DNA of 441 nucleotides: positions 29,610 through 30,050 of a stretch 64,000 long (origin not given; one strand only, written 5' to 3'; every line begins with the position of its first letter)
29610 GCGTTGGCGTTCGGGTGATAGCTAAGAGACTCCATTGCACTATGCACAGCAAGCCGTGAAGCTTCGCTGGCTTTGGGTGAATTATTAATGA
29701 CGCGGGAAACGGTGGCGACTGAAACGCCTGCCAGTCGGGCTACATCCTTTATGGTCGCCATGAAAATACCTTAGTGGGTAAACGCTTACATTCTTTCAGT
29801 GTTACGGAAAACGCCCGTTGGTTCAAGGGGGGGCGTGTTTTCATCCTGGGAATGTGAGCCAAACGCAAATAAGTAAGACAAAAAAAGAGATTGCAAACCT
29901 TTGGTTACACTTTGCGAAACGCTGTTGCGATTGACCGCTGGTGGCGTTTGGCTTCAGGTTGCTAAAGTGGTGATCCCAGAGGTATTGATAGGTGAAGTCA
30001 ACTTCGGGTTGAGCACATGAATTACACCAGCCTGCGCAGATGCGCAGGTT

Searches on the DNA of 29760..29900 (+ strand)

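Call 26: search_dna_similar(query=window:29760-29900:+, collection=ecoli_genomes, mode=near, max_rows=10, rows=spread)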
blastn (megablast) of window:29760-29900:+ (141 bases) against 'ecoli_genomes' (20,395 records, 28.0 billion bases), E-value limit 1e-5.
Records with a match: 5423; places in all: 5426; records where one place covers at least 80% of the query: 5423.
Genomes with a match: 5423 of 5426; with a place that covers at least 80% of the query: 5423. Places per genome that has any: lowest 1, median 1, highest 2. On chromosomes: 5425 places; on plasmids: 1.
Best place of each record, by identity: >=99% 124; 95-99% 5288; 90-95% 11.
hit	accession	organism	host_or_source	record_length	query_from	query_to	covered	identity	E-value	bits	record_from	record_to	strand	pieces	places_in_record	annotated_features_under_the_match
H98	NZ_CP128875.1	Escherichia coli strain TUM14771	Homo sapiens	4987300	1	141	100%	100.0%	6e-67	261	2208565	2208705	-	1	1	galR: HTH-type transcriptional regulator GalR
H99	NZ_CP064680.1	Escherichia coli K-12 strain CETR1G40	not applicable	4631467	1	141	100%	98.6%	1e-63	250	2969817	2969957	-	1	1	galR: HTH-type transcriptional regulator GalR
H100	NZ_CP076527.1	Escherichia coli strain L3452210II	Homo sapiens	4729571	1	141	100%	98.6%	1e-63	250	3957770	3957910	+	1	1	galR: HTH-type transcriptional regulator GalR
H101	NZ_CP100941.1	Escherichia coli strain ET625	Hoplobatrachus rugulosus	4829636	1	141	100%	98.6%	1e-63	250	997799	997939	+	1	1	galR: HTH-type transcriptional regulator GalR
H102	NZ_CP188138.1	Escherichia coli strain TUM22769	Laboratory developed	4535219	1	141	100%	98.6%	1e-63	250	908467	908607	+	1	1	galR: HTH-type transcriptional regulator GalR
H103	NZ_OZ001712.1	Escherichia coli strain JEB8 MIAE 10523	sewage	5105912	1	141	100%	98.6%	1e-63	250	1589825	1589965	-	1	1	galR: HTH-type transcriptional regulator GalR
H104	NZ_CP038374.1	Escherichia coli O157:H7 strain F3113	beef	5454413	1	141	100%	97.9%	6e-62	244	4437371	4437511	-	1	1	galR: HTH-type transcriptional regulator GalR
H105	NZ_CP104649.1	Escherichia coli strain PNUSAE008512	Bull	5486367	1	141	100%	97.9%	6e-62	244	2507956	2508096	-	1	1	galR: HTH-type transcriptional regulator GalR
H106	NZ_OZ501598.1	Escherichia coli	Homo sapiens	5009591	1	141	100%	97.9%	6e-62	244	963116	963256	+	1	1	galR: HTH-type transcriptional regulator GalR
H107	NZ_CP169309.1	Escherichia coli strain MFDS1019527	cattle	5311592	1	141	100%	92.9%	3e-50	206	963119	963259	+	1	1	galR: HTH-type transcriptional regulator GalR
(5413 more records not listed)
